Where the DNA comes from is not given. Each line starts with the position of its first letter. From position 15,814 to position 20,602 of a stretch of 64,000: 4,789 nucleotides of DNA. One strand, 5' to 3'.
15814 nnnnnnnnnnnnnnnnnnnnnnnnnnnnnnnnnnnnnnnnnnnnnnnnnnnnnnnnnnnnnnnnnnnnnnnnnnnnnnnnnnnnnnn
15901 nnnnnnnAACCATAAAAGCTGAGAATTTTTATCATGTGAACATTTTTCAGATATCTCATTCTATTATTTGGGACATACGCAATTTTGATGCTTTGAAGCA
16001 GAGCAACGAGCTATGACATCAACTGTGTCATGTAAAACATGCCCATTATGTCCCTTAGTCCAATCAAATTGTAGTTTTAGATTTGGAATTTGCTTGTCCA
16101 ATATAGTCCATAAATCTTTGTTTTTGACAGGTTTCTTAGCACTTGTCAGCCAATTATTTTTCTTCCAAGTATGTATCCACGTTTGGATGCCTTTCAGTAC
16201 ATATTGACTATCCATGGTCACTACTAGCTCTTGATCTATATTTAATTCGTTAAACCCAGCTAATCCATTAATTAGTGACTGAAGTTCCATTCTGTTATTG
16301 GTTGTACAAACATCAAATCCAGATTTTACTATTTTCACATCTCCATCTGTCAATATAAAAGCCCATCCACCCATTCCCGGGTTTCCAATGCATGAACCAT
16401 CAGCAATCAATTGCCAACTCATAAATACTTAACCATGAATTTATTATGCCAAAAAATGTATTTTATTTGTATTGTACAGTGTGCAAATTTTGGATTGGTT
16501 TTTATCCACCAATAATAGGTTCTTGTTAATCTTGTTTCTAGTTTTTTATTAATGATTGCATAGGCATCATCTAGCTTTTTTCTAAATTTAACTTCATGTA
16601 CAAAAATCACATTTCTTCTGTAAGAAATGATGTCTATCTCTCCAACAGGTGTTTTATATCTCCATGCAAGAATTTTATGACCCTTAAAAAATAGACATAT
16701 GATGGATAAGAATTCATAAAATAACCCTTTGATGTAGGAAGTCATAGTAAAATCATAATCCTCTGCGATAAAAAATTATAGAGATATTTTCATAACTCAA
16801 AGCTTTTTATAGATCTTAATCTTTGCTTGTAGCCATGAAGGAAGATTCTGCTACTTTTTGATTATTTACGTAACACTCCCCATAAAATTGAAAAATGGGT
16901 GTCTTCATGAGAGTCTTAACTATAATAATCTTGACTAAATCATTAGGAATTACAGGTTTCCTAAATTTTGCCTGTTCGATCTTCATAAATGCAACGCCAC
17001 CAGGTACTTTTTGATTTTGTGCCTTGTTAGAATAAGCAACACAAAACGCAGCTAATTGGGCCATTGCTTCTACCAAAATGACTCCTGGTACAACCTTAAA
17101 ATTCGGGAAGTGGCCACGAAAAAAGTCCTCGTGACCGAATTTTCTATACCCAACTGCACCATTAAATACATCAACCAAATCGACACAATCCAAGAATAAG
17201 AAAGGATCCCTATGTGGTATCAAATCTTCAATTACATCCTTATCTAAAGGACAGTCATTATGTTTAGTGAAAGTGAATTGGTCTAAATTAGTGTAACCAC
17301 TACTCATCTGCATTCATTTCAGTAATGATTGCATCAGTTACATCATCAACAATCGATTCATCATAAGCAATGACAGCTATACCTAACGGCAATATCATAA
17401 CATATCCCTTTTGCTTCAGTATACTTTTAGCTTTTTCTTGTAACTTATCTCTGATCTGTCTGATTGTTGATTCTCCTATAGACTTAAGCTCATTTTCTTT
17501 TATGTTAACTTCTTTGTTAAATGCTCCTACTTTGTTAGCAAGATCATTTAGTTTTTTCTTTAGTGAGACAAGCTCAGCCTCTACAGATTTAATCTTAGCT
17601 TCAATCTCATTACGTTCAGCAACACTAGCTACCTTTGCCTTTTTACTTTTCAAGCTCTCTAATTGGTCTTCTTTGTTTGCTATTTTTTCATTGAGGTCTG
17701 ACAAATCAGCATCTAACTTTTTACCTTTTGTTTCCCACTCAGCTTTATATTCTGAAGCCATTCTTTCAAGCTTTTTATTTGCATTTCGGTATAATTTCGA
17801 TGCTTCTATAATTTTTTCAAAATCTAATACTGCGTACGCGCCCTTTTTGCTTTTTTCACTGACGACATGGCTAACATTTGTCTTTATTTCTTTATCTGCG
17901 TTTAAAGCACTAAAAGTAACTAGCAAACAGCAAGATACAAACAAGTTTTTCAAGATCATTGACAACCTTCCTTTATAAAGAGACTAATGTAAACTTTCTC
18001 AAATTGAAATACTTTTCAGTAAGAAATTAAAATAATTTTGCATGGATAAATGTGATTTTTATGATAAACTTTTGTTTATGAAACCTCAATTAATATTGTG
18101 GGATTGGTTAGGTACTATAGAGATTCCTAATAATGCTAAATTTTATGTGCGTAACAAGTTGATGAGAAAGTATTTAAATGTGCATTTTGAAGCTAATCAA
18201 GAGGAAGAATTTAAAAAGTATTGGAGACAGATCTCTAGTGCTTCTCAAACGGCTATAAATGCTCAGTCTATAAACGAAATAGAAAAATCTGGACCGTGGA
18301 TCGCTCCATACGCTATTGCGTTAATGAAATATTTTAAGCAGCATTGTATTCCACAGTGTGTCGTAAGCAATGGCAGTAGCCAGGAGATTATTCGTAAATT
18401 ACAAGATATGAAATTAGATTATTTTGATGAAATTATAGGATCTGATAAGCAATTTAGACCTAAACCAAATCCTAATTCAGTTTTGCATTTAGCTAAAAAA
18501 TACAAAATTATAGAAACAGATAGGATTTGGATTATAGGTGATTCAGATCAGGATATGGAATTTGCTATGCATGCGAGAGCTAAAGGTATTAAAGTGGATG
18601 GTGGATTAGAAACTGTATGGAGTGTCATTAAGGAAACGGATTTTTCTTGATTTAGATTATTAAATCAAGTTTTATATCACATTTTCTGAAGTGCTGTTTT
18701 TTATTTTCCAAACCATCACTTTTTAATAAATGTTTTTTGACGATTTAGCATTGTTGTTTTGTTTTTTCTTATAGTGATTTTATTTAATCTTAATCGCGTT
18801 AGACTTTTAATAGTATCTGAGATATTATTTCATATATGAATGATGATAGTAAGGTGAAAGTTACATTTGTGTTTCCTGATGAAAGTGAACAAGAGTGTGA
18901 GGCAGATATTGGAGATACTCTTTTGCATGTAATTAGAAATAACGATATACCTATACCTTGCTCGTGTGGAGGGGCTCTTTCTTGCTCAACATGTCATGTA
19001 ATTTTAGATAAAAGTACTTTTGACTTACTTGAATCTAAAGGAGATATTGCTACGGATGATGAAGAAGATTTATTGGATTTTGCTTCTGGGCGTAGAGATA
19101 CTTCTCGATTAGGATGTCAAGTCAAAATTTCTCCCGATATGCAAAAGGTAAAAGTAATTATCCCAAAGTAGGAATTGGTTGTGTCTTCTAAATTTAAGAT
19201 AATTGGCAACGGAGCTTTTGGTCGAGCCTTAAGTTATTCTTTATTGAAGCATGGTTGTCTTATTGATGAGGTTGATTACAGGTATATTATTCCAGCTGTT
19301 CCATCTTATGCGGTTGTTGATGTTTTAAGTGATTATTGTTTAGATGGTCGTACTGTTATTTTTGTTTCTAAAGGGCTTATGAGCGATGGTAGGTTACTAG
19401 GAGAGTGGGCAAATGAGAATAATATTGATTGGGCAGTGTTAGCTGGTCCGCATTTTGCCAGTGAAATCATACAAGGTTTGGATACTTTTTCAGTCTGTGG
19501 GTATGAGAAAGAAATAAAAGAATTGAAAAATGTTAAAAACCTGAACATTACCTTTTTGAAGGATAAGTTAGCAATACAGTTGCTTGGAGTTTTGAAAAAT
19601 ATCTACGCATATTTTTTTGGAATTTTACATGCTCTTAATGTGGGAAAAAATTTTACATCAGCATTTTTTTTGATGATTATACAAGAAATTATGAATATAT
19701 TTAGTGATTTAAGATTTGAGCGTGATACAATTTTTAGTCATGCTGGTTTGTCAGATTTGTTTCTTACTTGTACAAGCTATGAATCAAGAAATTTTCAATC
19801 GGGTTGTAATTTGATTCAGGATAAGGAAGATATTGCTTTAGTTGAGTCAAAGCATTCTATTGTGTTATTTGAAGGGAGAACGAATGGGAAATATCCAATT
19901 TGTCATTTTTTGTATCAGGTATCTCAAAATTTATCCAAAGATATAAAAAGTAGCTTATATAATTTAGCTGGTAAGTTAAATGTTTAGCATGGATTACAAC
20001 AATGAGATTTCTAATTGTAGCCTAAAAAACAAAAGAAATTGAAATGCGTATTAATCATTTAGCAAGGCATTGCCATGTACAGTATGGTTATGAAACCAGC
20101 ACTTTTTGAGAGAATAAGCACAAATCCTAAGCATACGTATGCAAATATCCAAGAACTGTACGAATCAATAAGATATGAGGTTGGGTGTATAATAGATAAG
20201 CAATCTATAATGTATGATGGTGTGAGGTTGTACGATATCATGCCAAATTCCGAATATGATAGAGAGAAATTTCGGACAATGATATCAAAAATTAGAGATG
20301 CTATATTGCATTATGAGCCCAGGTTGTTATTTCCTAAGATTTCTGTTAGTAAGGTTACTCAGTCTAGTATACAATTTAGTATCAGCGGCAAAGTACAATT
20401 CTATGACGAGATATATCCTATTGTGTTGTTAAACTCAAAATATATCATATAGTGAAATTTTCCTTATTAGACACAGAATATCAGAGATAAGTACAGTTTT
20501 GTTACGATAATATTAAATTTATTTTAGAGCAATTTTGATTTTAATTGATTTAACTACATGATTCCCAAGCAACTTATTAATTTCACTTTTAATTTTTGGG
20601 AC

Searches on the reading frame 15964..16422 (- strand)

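Call 3: search_protein_families(library=pfam, proteins=[window:15964-16422:-], max_evalue=0.01)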
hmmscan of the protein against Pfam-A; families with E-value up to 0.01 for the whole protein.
window:15964-16422:- (152 aa): 1 family
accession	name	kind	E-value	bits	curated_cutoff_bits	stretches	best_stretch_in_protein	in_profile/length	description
PF00075.30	RNase_H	-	8.3e-35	120.5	25.8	1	6-140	7-138/141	RNase H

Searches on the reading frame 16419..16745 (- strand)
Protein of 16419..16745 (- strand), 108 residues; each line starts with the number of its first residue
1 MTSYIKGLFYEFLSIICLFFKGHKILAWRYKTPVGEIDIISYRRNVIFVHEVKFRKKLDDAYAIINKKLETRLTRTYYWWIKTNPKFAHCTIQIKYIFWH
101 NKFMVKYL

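Call 3: search_protein_families(library=pfam, proteins=[window:16419-16745:-], max_evalue=0.01)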
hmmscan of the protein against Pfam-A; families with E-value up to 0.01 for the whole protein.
window:16419-16745:- (108 aa): 1 family
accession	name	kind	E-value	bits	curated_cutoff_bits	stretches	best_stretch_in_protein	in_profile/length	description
PF02021.23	UPF0102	-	2.3e-09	37.9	23.6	1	17-82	8-71/80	Uncharacterised protein family UPF0102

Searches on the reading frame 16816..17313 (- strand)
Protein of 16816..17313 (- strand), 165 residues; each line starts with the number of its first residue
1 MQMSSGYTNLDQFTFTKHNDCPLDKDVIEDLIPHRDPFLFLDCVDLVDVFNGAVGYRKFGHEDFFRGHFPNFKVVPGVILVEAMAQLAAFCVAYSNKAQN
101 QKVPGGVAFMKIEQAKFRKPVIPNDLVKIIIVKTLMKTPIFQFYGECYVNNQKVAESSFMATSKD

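Call 3: search_protein_families(library=pfam, proteins=[window:16816-17313:-], max_evalue=0.01)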
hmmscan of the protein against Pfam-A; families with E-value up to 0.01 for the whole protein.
window:16816-17313:- (165 aa): 3 families
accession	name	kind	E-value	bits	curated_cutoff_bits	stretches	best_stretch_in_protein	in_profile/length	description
PF07977.19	FabA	-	6.4e-19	68.4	23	1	33-156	2-136/138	FabA-like domain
PF22818.2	ApeI-like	-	0.0026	18.5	28.5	1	64-131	28-84/119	ApeI dehydratase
PF01575.25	MaoC_dehydratas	-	0.0054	16.8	27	1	92-136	59-104/123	MaoC like domain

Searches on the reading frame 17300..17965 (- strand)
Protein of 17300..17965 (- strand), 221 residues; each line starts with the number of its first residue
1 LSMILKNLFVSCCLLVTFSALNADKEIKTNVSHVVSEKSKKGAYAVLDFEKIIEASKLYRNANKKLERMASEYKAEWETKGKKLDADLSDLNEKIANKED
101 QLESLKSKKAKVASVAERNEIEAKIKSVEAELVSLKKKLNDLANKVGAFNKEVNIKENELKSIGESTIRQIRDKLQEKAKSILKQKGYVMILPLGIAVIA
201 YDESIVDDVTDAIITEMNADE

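Call 3: search_protein_families(library=pfam, proteins=[window:17300-17965:-], max_evalue=0.01)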
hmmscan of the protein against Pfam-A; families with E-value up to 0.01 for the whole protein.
window:17300-17965:- (221 aa): 8 families
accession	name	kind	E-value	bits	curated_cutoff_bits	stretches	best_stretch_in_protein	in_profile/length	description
PF03938.19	OmpH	-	2.8e-14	53.9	32.4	2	101-217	23-141/141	Outer membrane protein (OmpH-like)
PF14257.11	DUF4349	-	1.1e-06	28.6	27.7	1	87-191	86-192/213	Domain of unknown function (DUF4349)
PF06428.16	Sec2p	-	0.0002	21.7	28.5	1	56-113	28-84/92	GDP/GTP exchange factor Sec2p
PF25785.1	TPR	-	0.0012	19.6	27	1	119-176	3-60/110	Nucleoprotein TPR-like domain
PF02601.20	Exonuc_VII_L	-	0.0012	18.9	35.9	1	60-211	143-296/315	Exonuclease VII, large subunit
PF14282.11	FlxA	-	0.0015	19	26.3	1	75-138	6-71/101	FlxA-like protein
PF23991.1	DUF7310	-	0.0034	18.3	40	0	109-153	16-60/83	Coiled-coil region of unknown function (DUF7310)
PF03200.22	Glyco_hydro_63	-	0.0077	15.5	22.4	0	113-213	269-373/492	Glycosyl hydrolase family 63 C-terminal domain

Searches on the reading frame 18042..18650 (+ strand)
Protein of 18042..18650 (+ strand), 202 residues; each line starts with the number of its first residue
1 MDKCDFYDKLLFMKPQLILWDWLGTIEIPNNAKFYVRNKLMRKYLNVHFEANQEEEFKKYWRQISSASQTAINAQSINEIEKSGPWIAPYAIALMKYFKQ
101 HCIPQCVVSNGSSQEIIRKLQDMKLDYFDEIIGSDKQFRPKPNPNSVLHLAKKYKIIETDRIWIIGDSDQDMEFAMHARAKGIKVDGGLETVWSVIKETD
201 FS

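Call 3: search_protein_families(library=pfam, proteins=[window:18042-18650:+], max_evalue=0.01)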
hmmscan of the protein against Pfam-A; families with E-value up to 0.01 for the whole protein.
window:18042-18650:+ (202 aa): 4 families
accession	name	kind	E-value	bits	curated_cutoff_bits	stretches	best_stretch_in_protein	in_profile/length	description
PF13419.12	HAD_2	-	3.6e-16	60.2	23.8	1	39-183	31-176/178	Haloacid dehalogenase-like hydrolase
PF00702.32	Hydrolase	-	6.5e-10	40.1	26.4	1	87-175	99-187/191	haloacid dehalogenase-like hydrolase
PF13242.12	Hydrolase_like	-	1.7e-06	28.3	22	1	140-190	3-53/75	HAD-hyrolase-like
PF12710.13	HAD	-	0.0029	18.5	27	1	50-175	48-188/189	haloacid dehalogenase-like hydrolase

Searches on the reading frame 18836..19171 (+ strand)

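Call 4: search_protein_families(library=ncbifam, proteins=[window:18836-19171:+], max_evalue=0.01)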
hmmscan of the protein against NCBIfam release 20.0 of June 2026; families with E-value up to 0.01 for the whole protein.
window:18836-19171:+ (111 aa): 5 families
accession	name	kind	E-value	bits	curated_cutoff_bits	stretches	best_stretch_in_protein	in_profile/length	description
TIGR02007.1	fdx_isc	equivalog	6.4e-17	61.7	132.1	1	21-110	18-100/110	ISC system 2Fe-2S type ferredoxin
TIGR01941.1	nqrF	equivalog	1.2e-12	47.5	295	1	8-103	31-117/405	NADH:ubiquinone reductase (Na(+)-transporting) subunit F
NF040756.1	corr_regen_AcsV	exception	2.9e-06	26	800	1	8-102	1-81/632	corrinoid activation/regeneration protein AcsV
TIGR02008.1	fdx_plant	subfamily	3.3e-05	23.6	81.15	1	7-64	3-59/97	ferredoxin [2Fe-2S]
NF004317.0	PRK05713.1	equivalog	0.0094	15.2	338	0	22-103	12-81/312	iron-sulfur-binding ferredoxin reductase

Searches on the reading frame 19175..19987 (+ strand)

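Call 4: search_protein_families(library=ncbifam, proteins=[window:19175-19987:+], max_evalue=0.01)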
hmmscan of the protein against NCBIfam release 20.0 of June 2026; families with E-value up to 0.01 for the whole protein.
window:19175-19987:+ (270 aa): 14 families
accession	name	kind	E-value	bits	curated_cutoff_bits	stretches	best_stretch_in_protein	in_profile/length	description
NF000942.0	PRK00094.1-4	subfamily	3.2e-25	89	257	1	37-224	75-275/334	NAD(P)H-dependent glycerol-3-phosphate dehydrogenase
NF000939.0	PRK00094.1-1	equivalog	5.8e-21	74.9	473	1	38-225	79-278/339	NAD(P)H-dependent glycerol-3-phosphate dehydrogenase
NF000946.0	PRK00094.2-4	equivalog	2.1e-20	73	455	1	38-218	78-269/342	NAD(P)H-dependent glycerol-3-phosphate dehydrogenase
NF011211.0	PRK14618.1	equivalog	7.4e-20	71.4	489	1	38-218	78-266/328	NAD(P)H-dependent glycerol-3-phosphate dehydrogenase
NF011212.0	PRK14619.1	equivalog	1.1e-19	70.8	377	1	83-220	104-246/309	NAD(P)H-dependent glycerol-3-phosphate dehydrogenase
NF000940.0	PRK00094.1-2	subfamily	1e-18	68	202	1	37-218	72-265/330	NAD(P)H-dependent glycerol-3-phosphate dehydrogenase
NF000941.0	PRK00094.1-3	equivalog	1.5e-18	67.2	423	1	36-235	73-284/336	NAD(P)H-dependent glycerol-3-phosphate dehydrogenase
NF011213.0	PRK14620.1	equivalog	2.3e-18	66.5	478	1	60-237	101-286/326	NAD(P)H-dependent glycerol-3-phosphate dehydrogenase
NF000947.0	PRK00094.2-5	equivalog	1.9e-17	63.7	251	1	32-239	71-291/323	NAD(P)H-dependent glycerol-3-phosphate dehydrogenase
TIGR03376.1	glycerol3P_DH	equivalog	4.4e-16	59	285.5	1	51-225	102-289/342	glycerol-3-phosphate dehydrogenase (NAD(+))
NF000943.0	PRK00094.2-1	equivalog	1.3e-15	57.8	400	1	31-218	43-238/296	NAD(P)H-dependent glycerol-3-phosphate dehydrogenase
NF000944.0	PRK00094.2-2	equivalog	1.7e-15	56.8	603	1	37-215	93-281/371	NAD(P)H-dependent glycerol-3-phosphate dehydrogenase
NF009098.0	PRK12439.1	equivalog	2.2e-15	56.9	436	1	38-217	81-271/341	NAD(P)H-dependent glycerol-3-phosphate dehydrogenase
NF000945.0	PRK00094.2-3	equivalog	2.4e-09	37.4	491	1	88-217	138-279/352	NAD(P)H-dependent glycerol-3-phosphate dehydrogenase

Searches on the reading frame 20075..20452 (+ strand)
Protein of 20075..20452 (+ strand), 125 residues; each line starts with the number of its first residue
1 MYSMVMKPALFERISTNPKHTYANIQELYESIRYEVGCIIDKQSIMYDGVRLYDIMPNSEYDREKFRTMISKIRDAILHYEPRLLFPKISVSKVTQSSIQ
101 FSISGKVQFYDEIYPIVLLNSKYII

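Call 4: search_protein_families(library=ncbifam, proteins=[window:20075-20452:+], max_evalue=0.01)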
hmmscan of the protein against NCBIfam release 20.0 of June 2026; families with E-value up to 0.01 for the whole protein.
window:20075-20452:+ (125 aa): 2 families
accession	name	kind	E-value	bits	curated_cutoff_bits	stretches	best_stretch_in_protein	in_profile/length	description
TIGR03357.1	VI_zyme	equivalog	1.8e-07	30.9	53.2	1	8-110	2-113/133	type VI secretion system baseplate subunit TssE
NF010727.0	PRK14128.1-2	equivalog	0.0033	17.5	209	1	66-115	66-113/126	anti-adapter protein IraD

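Call 14: search_protein_families(library=pfam, proteins=[window:20075-20452:+], max_evalue=0.01)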
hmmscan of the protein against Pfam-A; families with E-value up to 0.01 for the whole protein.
window:20075-20452:+ (125 aa): 1 family
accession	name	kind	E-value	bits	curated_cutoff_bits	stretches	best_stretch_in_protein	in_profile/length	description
PF04965.19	GPW_gp25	-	3.1e-05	24.1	27.2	1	62-108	41-92/96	Baseplate wedge protein gp25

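Call 68: search_solved_structures(query=window:20075-20452:+, max_evalue=5)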
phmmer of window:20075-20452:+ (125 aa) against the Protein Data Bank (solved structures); distinct sequences matched with E-value up to 5: 16.
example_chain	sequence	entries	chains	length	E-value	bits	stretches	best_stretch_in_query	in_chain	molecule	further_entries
6kbe_G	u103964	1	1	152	0.52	13.7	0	18-110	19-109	Polyubiquitin-C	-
1d3u_A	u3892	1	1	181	0.57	13.6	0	48-75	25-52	TATA-BINDING PROTEIN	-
1ais_A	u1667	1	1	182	0.57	13.6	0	48-75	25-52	PROTEIN (TATA-BINDING PROTEIN)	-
1pcz_A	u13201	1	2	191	0.66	13.4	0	48-75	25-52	TATA-BINDING PROTEIN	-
2w9n_A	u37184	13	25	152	1.1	12.7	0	19-108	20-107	UBIQUITIN | Polyubiquitin-C | Polyubiquitin-B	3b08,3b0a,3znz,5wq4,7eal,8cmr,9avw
2zvn_A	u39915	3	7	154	1.1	12.7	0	18-84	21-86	UBC protein | Ubiquitin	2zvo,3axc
4ksl_D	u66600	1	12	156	1.1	12.6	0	18-84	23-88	Polyubiquitin-C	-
7tv4_C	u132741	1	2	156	1.1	12.6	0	18-84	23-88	Polyubiquitin-C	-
4zqs_A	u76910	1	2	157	1.2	12.6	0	18-108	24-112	ubiquitin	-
2y5b_B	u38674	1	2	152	1.2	12.6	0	18-108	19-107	UBIQUITIN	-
6n5m_A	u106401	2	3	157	1.2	12.6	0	18-84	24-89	Polyubiquitin-C | Ubiquitin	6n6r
5i8l_A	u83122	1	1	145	1.3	12.5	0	43-76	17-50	Lysozyme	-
6kna_A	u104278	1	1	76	1.3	12.4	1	16-70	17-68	Viral ubiquitin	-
5vix_A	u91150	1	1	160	1.6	12.2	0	24-108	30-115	Polyubiquitin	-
5tip_A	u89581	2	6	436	1.7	12.1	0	19-90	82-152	Major capsid protein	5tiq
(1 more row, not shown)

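Call 69: find_homologous_proteins(query=window:20075-20452:+, max_evalue=0.01)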
Query window:20075-20452:+ (125 aa): 2 proteins with E <= 0.01 among 4 candidates.
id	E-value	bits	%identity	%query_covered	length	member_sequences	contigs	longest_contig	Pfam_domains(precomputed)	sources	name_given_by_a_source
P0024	3.6e-73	261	100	98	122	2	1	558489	-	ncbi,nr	ncbi:MAG: hypothetical protein H6845_01130 [Alphaproteobacteria bacterium]|nr:MAG: hypothetical prot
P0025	1.2e-15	75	41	89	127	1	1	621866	-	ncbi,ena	-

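Call 70: find_encoding_contigs(protein=P0025, flank=10000, max_places=2)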
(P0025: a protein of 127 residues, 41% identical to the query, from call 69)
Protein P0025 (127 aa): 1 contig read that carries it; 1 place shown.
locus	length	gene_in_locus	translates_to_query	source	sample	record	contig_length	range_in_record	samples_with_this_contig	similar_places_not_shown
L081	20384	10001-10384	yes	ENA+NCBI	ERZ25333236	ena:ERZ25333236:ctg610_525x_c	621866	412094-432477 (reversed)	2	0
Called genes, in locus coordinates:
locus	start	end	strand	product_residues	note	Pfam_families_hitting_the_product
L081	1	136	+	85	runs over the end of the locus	PF01649:Ribosomal_S20p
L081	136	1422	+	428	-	PF11638:DnaA_N, PF00308:Bac_DnaA, PF08299:Bac_DnaA_C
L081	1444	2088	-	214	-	PF08478:POTRA_1 (weak)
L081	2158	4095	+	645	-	PF00580:UvrD-helicase, PF01443:Viral_helicase1 (faint), PF13245:AAA_19, PF13604:AAA_30 (faint), PF13361:UvrD_C, PF13538:UvrD_C_2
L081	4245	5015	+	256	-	-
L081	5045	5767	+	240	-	PF25087:GMPPB_C (faint), PF25084:LbH_EIF2B, PF00132:Hexapep (weak), PF14602:Hexapep_2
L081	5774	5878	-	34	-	-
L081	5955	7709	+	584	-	-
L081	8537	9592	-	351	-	PF00154:RecA_N, PF06745:ATPase, PF08423:Rad51, PF01637:ATPase_2 (weak), PF21096:RecA_C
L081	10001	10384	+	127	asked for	-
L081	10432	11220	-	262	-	PF01210:NAD_Gly3P_dh_N, PF07479:NAD_Gly3P_dh_C, PF20618:GPD_NAD_C_bact (faint)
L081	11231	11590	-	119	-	PF00111:Fer2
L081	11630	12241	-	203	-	PF00702:Hydrolase, PF13419:HAD_2, PF13242:Hydrolase_like (weak)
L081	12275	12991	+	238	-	PF00119:ATP-synt_A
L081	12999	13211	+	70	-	PF00137:ATP-synt_C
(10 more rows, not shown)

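Call 81: search_protein_representatives(alignment_id=A8)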
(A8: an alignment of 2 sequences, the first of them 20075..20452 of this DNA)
Query: 2 sequences, 132 profile positions. Proteins with E-value up to 0.001 (for the whole library): 12; up to 1e-10: 3; up to 1e-30: 2. The best 12 are listed.
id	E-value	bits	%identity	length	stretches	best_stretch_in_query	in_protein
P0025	4.4e-69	246.8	-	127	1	6-132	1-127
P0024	4.3e-62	224.2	-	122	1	4-130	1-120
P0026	6.3e-22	94.2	-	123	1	6-125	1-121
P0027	1.3e-08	51.1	-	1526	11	48-88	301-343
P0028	5.4e-06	42.6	-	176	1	64-126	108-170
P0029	1.9e-05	40.9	-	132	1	9-125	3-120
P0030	6.4e-05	39.2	-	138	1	10-123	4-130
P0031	9.5e-05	38.6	-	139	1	6-123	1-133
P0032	1.2e-04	38.3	-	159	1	67-114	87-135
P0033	2.1e-04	37.5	-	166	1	60-126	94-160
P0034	4.7e-04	36.3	-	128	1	9-112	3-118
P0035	5.6e-04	36.1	-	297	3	68-124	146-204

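Call 82: search_protein_families(library=ncbifam, proteins=[P0025, P0026, P0028, P0029, P0030, P0031, P0032, P0033, P0034, P0035], max_evalue=0.001)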
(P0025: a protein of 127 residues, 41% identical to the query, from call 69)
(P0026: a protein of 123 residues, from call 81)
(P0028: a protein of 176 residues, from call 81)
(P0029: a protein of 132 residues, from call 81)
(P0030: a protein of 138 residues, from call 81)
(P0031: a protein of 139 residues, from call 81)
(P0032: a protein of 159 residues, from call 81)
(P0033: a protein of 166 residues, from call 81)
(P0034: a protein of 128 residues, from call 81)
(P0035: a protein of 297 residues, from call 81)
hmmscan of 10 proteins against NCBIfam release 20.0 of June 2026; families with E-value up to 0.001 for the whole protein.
P0025 (127 aa): 1 family
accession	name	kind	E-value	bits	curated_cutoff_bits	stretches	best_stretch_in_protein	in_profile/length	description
TIGR03357.1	VI_zyme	equivalog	8.8e-07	28.6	53.2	1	3-118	2-122/133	type VI secretion system baseplate subunit TssE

P0026 (123 aa): 1 family
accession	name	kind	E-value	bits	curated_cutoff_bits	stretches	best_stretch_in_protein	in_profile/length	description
TIGR03357.1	VI_zyme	equivalog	3.7e-10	39.5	53.2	1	4-118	3-123/133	type VI secretion system baseplate subunit TssE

P0028 (176 aa): 1 family
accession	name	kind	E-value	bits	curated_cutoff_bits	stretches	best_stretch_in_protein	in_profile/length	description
TIGR03357.1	VI_zyme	equivalog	1.6e-21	76.3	53.2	1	32-171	3-126/133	type VI secretion system baseplate subunit TssE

P0029 (132 aa): 1 family
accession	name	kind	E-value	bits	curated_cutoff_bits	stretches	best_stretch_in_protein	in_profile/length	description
TIGR03357.1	VI_zyme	equivalog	6.5e-20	71.1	53.2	1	2-124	2-128/133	type VI secretion system baseplate subunit TssE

P0030 (138 aa): 2 families
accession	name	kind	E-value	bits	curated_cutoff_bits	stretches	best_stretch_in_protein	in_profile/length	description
TIGR03357.1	VI_zyme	equivalog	1.6e-23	82.8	53.2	1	4-133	4-125/133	type VI secretion system baseplate subunit TssE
NF010727.0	PRK14128.1-2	equivalog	0.00011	22.2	209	1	51-123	44-112/126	anti-adapter protein IraD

P0031 (139 aa): 1 family
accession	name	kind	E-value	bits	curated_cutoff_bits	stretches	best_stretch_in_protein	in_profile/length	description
TIGR03357.1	VI_zyme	equivalog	2e-20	72.7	53.2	1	2-135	2-128/133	type VI secretion system baseplate subunit TssE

P0032 (159 aa): 1 family
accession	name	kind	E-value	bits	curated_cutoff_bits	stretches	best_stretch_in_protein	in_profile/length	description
TIGR03357.1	VI_zyme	equivalog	1.5e-12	47.2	53.2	1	23-145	15-123/133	type VI secretion system baseplate subunit TssE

P0033 (166 aa): 1 family
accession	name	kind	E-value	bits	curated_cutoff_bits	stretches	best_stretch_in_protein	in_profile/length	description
TIGR03357.1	VI_zyme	equivalog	2.2e-18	66.1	53.2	1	17-160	3-125/133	type VI secretion system baseplate subunit TssE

P0034 (128 aa): 2 families
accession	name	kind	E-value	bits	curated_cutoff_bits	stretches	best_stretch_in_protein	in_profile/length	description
TIGR03357.1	VI_zyme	equivalog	6.3e-22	77.6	53.2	1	2-125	2-120/133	type VI secretion system baseplate subunit TssE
NF010727.0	PRK14128.1-2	equivalog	6.1e-06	26.3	209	1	24-128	19-118/126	anti-adapter protein IraD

P0035 (297 aa): 0 families
